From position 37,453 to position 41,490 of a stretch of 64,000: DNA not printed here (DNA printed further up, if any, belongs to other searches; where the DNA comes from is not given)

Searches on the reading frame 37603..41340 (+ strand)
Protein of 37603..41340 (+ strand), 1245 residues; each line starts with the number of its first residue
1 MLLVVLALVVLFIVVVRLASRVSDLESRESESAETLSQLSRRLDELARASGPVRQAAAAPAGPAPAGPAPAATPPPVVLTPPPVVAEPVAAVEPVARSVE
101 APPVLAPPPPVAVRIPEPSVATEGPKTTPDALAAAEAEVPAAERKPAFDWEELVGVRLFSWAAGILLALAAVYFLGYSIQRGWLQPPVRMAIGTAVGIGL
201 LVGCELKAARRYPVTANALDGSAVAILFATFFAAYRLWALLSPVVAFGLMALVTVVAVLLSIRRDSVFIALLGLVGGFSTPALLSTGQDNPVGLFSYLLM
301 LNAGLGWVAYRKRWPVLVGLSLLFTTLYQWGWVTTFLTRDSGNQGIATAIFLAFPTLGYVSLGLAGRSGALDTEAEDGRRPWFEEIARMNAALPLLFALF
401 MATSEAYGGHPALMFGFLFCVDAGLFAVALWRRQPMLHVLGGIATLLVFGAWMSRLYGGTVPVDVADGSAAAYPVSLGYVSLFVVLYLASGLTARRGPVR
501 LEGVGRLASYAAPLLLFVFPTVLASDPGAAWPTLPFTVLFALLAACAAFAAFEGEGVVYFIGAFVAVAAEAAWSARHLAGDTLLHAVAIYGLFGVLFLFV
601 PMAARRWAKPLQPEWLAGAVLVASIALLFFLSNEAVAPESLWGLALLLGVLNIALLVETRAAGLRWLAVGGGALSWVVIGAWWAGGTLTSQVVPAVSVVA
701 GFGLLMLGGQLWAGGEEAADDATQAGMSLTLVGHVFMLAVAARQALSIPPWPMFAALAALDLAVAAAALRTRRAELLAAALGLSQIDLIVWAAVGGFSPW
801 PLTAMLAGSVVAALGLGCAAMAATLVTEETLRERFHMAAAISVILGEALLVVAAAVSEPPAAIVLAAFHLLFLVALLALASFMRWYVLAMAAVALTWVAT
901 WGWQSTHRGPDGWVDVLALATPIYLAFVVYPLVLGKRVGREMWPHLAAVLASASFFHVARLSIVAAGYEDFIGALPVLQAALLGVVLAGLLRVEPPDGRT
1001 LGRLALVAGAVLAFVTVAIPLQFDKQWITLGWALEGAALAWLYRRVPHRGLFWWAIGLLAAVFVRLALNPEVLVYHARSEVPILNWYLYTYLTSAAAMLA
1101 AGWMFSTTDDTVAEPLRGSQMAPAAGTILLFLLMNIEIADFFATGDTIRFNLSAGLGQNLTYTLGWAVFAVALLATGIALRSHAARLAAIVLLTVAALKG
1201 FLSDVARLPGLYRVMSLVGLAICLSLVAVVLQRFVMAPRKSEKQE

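Call 9: search_protein_families(library=pfam, proteins=[window:37603-41340:+])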
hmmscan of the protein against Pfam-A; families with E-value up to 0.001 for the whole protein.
window:37603-41340:+ (1245 aa): 1 family
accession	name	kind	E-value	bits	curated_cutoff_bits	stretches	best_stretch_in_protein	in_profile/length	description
PF10101.14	DUF2339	-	4.9e-76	257.3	33.6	3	156-401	2-212/659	Predicted membrane protein (DUF2339)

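Call 10: find_related_loci(query=window:37603-41340:+, collection=genome_contigs, flank=4000)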
Query window:37603-41340:+ (1245 aa) in genome_contigs; peptide patterns used: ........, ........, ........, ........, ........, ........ (x = any residue, [..] = any of these).
80 stretches matched a pattern; 42 encode a relative of the query (tblastn E <= 1e-3); 41 distinct loci.
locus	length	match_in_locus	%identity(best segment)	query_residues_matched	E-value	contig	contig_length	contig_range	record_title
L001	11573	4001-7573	59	1-1245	0e+0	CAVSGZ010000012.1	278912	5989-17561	MAG: uncultured Acidobacteriota bacterium isolate MFD01476.bin.1.216 genome assembly, contig: contig_64861, whole genome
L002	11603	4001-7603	61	1-1245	0e+0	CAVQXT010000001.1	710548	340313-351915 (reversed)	MAG: uncultured Acidobacteriota bacterium isolate MFD05942.bin.1.436 genome assembly, contig: contig_12802, whole genome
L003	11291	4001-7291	85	145-1243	0e+0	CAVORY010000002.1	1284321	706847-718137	MAG: uncultured Acidobacteriota bacterium isolate MFD00032.bin.2.43 genome assembly, contig: contig_16105, whole genome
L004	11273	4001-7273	52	147-1245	0e+0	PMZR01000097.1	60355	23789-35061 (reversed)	MAG: Acidobacteria bacterium isolate fen_186 73.20110800_E3D.77_contig_11530, whole genome shotgun sequence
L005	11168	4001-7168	47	147-1245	0e+0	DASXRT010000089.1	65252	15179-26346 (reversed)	MAG TPA_asm: Thermoanaerobaculia bacterium isolate SMAG_U4647 k141_713770, whole genome shotgun sequence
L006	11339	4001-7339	46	86-1245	0e+0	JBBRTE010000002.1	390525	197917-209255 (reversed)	MAG: Thermoanaerobaculia bacterium isolate La2_metabat2.187 La2_metabat2.187_K_2533088L390525_cov_30.7106, whole genome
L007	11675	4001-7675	81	1-1243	0e+0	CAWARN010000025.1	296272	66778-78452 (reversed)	MAG: uncultured Acidobacteriota bacterium isolate MFD02979.bin.3.8 genome assembly, contig: contig_59408, whole genome s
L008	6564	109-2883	38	72-1235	3e-69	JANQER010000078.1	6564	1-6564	MAG: Elusimicrobia bacterium isolate PL23a_bin.39 k99_882938, whole genome shotgun sequence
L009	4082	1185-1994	52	964-1233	7e-63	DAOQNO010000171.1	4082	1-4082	MAG TPA_asm: Elusimicrobiota bacterium isolate AMR_MDS_0494 NODE_14059_length_4082_cov_5.282841, whole genome shotgun se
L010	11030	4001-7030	42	2-1243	4e-61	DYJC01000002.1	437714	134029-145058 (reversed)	MAG TPA_asm: Desulfosudis oleivorans isolate FI88_44_71 Afr_mines_FI88_7_length_437714_cov_30_507066, whole genome shotg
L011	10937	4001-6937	43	5-1234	7e-61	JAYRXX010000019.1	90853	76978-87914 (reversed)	MAG: Elusimicrobiota bacterium isolate EBPR_ori4bin.9 k141_60277, whole genome shotgun sequence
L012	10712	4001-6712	49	103-1235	3e-60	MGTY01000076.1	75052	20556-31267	MAG: Elusimicrobia bacterium GWA2_69_24 gwa2_scaffold_3589, whole genome shotgun sequence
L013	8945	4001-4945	42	927-1245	8e-60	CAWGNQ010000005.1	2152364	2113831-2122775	MAG: uncultured Acidobacteriota bacterium isolate MFD05684.bin.1.85 genome assembly, contig: contig_12981, whole genome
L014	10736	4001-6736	43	107-1235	6e-60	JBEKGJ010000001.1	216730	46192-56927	MAG: Verrucomicrobiota bacterium isolate SPRUCE 250 SPRUCE_250_1, whole genome shotgun sequence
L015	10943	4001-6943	43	1-1239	1e-59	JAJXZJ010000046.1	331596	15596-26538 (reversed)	MAG: bacterium isolate BP7.bin47 NODE_12_length_331596_cov_2.767269, whole genome shotgun sequence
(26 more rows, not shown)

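Call 25: find_homologous_proteins(query=window:37603-41340:+, max_evalue=1e-50)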
Query window:37603-41340:+ (1245 aa): 1414 proteins with E <= 1e-50 among 8000 candidates; the best 120 are listed.
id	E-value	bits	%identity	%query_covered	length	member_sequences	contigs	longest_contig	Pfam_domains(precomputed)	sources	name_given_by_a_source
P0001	0.0e+0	2636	100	100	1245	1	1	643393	PF10101.15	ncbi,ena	-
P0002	0.0e+0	2160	83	98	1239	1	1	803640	PF10101.15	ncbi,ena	-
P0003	0.0e+0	2107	80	99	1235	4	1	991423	PF10101.15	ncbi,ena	-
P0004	0.0e+0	2073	87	89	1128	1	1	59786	PF10101.15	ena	-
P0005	0.0e+0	2066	79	100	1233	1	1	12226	PF10101.15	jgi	jgi:uncharacterized membrane protein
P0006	0.0e+0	2050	77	99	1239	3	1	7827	PF10101.15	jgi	jgi:uncharacterized membrane protein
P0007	0.0e+0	1905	73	99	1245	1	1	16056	PF10101.15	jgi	jgi:uncharacterized membrane protein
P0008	0.0e+0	1775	69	100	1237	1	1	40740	PF10101.15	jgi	-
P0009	0.0e+0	1633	64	100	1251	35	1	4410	PF10101.15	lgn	-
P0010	0.0e+0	1555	83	70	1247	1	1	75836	PF10101.15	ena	-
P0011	0.0e+0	1534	65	89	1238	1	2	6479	PF10101.15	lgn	-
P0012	0.0e+0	1529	68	88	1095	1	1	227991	PF10101.15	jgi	jgi:uncharacterized membrane protein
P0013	0.0e+0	1528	66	89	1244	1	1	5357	PF10101.15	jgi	jgi:uncharacterized membrane protein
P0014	0.0e+0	1507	65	91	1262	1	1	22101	PF10101.15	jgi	jgi:uncharacterized membrane protein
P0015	0.0e+0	1488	64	89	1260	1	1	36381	PF10101.15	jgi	jgi:uncharacterized membrane protein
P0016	0.0e+0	1480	62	100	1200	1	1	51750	PF10101.15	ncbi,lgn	-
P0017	0.0e+0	1455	61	100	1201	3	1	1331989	PF10101.15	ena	-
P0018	0.0e+0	1444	63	90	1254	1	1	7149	PF10101.15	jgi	jgi:uncharacterized membrane protein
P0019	0.0e+0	1442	59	100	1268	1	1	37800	PF10101.15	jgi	jgi:uncharacterized membrane protein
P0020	0.0e+0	1441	64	89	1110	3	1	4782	PF10101.15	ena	-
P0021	0.0e+0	1435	64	89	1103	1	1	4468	PF10101.15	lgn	-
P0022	0.0e+0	1426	64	91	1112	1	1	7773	PF10101.15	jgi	jgi:uncharacterized membrane protein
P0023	0.0e+0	1411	58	100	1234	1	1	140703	PF10101.15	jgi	jgi:uncharacterized membrane protein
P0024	0.0e+0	1409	58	100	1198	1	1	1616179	PF10101.15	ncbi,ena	-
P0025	0.0e+0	1393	64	87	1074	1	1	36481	PF10101.15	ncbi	-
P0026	0.0e+0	1341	58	49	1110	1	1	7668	PF10101.15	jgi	jgi:uncharacterized membrane protein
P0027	0.0e+0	1284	59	88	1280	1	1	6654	PF10101.15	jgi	jgi:hypothetical protein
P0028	0.0e+0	1276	59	88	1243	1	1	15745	PF10101.15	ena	-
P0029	0.0e+0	1263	59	88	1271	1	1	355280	PF10101.15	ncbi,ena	-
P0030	0.0e+0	1259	66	39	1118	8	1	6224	PF10101.15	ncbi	-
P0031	0.0e+0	1247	59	88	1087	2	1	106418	PF10101.15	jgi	jgi:hypothetical protein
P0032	0.0e+0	1241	57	88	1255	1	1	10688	PF10101.15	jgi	jgi:hypothetical protein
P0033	0.0e+0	1182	53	91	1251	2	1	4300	PF10101.15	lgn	-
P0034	0.0e+0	1179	51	58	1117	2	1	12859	PF10101.15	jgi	jgi:hypothetical protein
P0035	0.0e+0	1128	49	100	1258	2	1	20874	PF10101.15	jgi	jgi:uncharacterized membrane protein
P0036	0.0e+0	1115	55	88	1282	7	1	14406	PF10101.15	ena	-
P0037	0.0e+0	1109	53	88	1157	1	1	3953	PF10101.15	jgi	jgi:hypothetical protein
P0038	0.0e+0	1105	55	88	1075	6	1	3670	PF10101.15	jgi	jgi:hypothetical protein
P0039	0.0e+0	1104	49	98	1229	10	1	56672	PF10101.15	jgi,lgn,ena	-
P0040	0.0e+0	1104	51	88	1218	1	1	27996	PF10101.15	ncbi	-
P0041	0.0e+0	1104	53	88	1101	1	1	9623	PF10101.15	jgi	jgi:uncharacterized membrane protein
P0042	0.0e+0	1100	51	88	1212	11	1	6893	PF10101.15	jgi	-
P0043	0.0e+0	1093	51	88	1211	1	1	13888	PF10101.15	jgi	-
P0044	0.0e+0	1092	49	100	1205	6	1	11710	PF10101.15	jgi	jgi:hypothetical protein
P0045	0.0e+0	1088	48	100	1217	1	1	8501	PF10101.15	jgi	jgi:hypothetical protein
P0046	0.0e+0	1087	48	100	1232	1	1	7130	PF10101.15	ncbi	-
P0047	0.0e+0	1086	48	99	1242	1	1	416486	PF10101.15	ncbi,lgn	-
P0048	0.0e+0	1080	47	100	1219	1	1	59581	PF10101.15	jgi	jgi:hypothetical protein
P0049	0.0e+0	1079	48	100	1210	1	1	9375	PF10101.15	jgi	jgi:hypothetical protein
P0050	0.0e+0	1079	47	100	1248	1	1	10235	PF10101.15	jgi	jgi:hypothetical protein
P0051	0.0e+0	1077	51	88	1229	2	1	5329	PF10101.15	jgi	jgi:uncharacterized membrane protein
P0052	0.0e+0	1076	47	98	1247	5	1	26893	PF10101.15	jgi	jgi:uncharacterized membrane protein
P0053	0.0e+0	1074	47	100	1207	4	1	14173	PF10101.15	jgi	jgi:hypothetical protein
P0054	0.0e+0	1072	53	88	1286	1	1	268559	PF10101.15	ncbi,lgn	-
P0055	0.0e+0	1072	47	99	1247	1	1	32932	PF10101.15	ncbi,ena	-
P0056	0.0e+0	1071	48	100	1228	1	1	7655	PF10101.15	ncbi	-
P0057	0.0e+0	1071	47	100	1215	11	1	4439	PF10101.15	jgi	jgi:hypothetical protein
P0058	0.0e+0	1069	51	88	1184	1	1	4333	PF10101.15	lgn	-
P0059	0.0e+0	1068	47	100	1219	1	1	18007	PF10101.15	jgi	jgi:hypothetical protein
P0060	0.0e+0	1068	52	88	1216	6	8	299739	PF10101.15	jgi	jgi:hypothetical protein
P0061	0.0e+0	1067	48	100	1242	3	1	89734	PF10101.15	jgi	jgi:uncharacterized membrane protein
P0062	0.0e+0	1067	47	100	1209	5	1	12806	PF10101.15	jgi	jgi:hypothetical protein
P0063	0.0e+0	1066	49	98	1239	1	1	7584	PF10101.15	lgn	-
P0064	0.0e+0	1065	48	100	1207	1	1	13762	PF10101.15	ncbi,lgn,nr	ncbi:MAG: DUF2339 domain-containing protein [Acidobacteria bacterium]|nr:DUF2339 domain-containing p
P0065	0.0e+0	1062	47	98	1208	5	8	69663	PF10101.15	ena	-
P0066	0.0e+0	1059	47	100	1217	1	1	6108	PF10101.15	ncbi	-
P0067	0.0e+0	1059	51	88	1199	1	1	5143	PF10101.15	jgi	jgi:uncharacterized membrane protein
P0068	0.0e+0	1057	47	100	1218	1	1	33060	PF10101.15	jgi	jgi:uncharacterized membrane protein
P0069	0.0e+0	1056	48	99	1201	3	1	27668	PF10101.15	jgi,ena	-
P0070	0.0e+0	1056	47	100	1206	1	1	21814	PF10101.15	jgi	jgi:hypothetical protein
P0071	0.0e+0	1055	48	98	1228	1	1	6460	PF10101.15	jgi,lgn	jgi:hypothetical protein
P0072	0.0e+0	1054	50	88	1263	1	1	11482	PF10101.15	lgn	-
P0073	0.0e+0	1053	49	94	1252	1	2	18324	PF10101.15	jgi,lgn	jgi:uncharacterized membrane protein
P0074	0.0e+0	1052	50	88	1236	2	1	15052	PF10101.15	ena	-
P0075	0.0e+0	1052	48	100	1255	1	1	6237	PF10101.15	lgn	-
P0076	0.0e+0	1051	50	88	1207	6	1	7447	PF10101.15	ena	-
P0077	0.0e+0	1051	47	100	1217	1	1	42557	PF10101.15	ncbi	-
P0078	0.0e+0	1049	47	100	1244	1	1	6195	PF10101.15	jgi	jgi:hypothetical protein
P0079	0.0e+0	1048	51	88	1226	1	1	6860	PF10101.15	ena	-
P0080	0.0e+0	1047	47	99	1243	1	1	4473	PF10101.15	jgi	jgi:uncharacterized membrane protein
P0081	0.0e+0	1045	48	99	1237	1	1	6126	PF10101.15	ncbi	-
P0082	0.0e+0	1044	50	88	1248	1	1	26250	PF10101.15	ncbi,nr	ncbi:MAG: DUF2339 domain-containing protein [Acidobacteria bacterium]|nr:DUF2339 domain-containing p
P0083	0.0e+0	1044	50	90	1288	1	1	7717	PF10101.15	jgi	jgi:uncharacterized membrane protein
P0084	0.0e+0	1042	48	99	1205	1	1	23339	PF10101.15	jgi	jgi:hypothetical protein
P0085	0.0e+0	1041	51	88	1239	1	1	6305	PF10101.15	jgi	jgi:predicted membrane protein DUF2339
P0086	0.0e+0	1041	-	-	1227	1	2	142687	PF10101.15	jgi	jgi:uncharacterized membrane protein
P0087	0.0e+0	1040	51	89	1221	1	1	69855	PF10101.15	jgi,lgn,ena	-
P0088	0.0e+0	1040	47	99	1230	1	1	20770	PF10101.15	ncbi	-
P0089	0.0e+0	1039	52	88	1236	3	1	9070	PF10101.15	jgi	jgi:hypothetical protein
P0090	0.0e+0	1039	49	88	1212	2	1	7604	PF10101.15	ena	-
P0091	0.0e+0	1039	46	98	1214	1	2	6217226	PF10101.15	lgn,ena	-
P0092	0.0e+0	1036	46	98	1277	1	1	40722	PF10101.15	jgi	jgi:uncharacterized membrane protein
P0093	0.0e+0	1036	46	99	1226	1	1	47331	PF10101.15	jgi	jgi:uncharacterized membrane protein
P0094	0.0e+0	1034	46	99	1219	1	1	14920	PF10101.15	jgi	jgi:hypothetical protein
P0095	0.0e+0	1034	48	100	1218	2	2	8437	PF10101.15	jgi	jgi:uncharacterized membrane protein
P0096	0.0e+0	1033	50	88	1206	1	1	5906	PF10101.15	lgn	-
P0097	0.0e+0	1033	46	100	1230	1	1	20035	PF10101.15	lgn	-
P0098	0.0e+0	1033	50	88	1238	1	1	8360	PF10101.15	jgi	jgi:uncharacterized membrane protein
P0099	0.0e+0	1033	48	98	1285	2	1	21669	PF10101.15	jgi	-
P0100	0.0e+0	1032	52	88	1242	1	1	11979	PF10101.15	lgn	-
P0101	0.0e+0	1032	47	100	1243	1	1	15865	PF10101.15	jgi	jgi:uncharacterized membrane protein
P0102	0.0e+0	1032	47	99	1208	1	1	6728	PF10101.15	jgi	jgi:hypothetical protein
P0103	0.0e+0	1032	52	88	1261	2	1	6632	PF10101.15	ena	-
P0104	0.0e+0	1031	48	98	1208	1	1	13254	PF10101.15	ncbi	-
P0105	0.0e+0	1031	49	88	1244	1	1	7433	PF10101.15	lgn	-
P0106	0.0e+0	1030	50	91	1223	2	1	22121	PF10101.15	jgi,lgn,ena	-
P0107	0.0e+0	1030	46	100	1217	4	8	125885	PF10101.15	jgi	jgi:uncharacterized membrane protein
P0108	0.0e+0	1030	48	100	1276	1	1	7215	PF10101.15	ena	-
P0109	0.0e+0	1029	46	98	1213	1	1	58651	PF10101.15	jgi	jgi:hypothetical protein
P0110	0.0e+0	1028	-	-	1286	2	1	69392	PF10101.15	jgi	-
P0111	0.0e+0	1026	46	99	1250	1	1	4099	PF10101.15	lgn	-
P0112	0.0e+0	1026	49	92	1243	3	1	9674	PF10101.15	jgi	jgi:uncharacterized membrane protein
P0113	0.0e+0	1025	47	99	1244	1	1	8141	PF10101.15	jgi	jgi:uncharacterized membrane protein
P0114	0.0e+0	1024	51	88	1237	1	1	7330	PF10101.15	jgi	-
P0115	0.0e+0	1024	46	100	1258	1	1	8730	PF10101.15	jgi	-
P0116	0.0e+0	1023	51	91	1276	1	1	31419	PF10101.15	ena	-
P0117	0.0e+0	1023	45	99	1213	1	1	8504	PF10101.15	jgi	jgi:uncharacterized membrane protein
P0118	0.0e+0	1023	51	88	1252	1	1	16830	PF10101.15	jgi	jgi:uncharacterized membrane protein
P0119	0.0e+0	1020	48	94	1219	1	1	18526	PF10101.15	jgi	jgi:hypothetical protein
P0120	0.0e+0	1020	47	99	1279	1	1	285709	PF10101.15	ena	-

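Call 26: find_encoding_contigs(protein=P0005, flank=3000, max_places=2)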
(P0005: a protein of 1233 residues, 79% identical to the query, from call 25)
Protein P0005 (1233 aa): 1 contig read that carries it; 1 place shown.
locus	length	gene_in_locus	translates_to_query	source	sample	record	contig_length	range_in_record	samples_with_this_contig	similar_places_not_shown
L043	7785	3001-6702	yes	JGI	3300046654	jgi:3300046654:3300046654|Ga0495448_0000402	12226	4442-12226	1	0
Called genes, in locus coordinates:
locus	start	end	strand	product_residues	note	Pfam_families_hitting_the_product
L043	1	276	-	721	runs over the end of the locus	PF00873:ACR_tran, PF03176:MMPL (weak)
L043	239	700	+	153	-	-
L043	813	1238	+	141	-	-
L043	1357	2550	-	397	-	PF25919:BSH_CusB (faint), PF26077:BSH_Fcp1 (faint), PF25917:BSH_RND, PF25973:BSH_CzcB, PF25954:Beta-barrel_RND_2, PF25989:YknX_C, PF25975:CzcB_C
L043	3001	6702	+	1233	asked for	PF10101:DUF2339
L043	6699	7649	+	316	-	-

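Call 27: find_encoding_contigs(protein=P0007, flank=3000, max_places=2)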
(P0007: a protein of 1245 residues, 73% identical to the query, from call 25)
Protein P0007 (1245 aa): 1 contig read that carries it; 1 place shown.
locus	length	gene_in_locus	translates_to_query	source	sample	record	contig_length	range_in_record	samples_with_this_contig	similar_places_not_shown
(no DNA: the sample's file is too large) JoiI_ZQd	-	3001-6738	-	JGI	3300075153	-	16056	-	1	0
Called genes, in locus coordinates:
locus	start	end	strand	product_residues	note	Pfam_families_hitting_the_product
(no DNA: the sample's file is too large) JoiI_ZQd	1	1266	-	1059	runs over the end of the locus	?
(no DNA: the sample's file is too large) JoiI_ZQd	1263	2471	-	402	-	PF25919:BSH_CusB (faint), PF25917:BSH_RND (weak), PF25973:BSH_CzcB, PF25954:Beta-barrel_RND_2, PF25975:CzcB_C, PF25989:YknX_C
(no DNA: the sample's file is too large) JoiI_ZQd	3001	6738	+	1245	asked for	PF10101:DUF2339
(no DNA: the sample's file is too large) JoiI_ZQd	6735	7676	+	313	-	-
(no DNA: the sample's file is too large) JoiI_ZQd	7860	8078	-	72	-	PF01176:eIF-1a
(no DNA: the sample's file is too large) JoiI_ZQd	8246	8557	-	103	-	PF00076:RRM_1, PF28441:RRM_11 (weak)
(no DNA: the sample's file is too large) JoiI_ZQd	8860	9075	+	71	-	-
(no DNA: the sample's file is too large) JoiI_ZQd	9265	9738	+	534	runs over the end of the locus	PF02310:B12-binding, PF04055:Radical_SAM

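Call 28: find_encoding_contigs(protein=P0008, flank=3000, max_places=2)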
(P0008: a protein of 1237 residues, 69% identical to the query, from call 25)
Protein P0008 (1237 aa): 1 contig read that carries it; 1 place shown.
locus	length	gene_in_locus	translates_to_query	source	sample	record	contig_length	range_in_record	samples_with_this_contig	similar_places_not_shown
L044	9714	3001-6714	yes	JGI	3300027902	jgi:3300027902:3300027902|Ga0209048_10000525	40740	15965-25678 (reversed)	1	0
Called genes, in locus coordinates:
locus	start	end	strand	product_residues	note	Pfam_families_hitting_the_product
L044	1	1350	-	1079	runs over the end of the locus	PF00873:ACR_tran, PF03176:MMPL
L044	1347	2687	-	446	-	PF00364:Biotin_lipoyl (faint), PF25917:BSH_RND, PF25973:BSH_CzcB, PF25954:Beta-barrel_RND_2, PF25975:CzcB_C, PF25989:YknX_C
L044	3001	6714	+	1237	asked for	PF10101:DUF2339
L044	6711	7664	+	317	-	-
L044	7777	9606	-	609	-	PF01546:Peptidase_M20 (weak), PF04389:Peptidase_M28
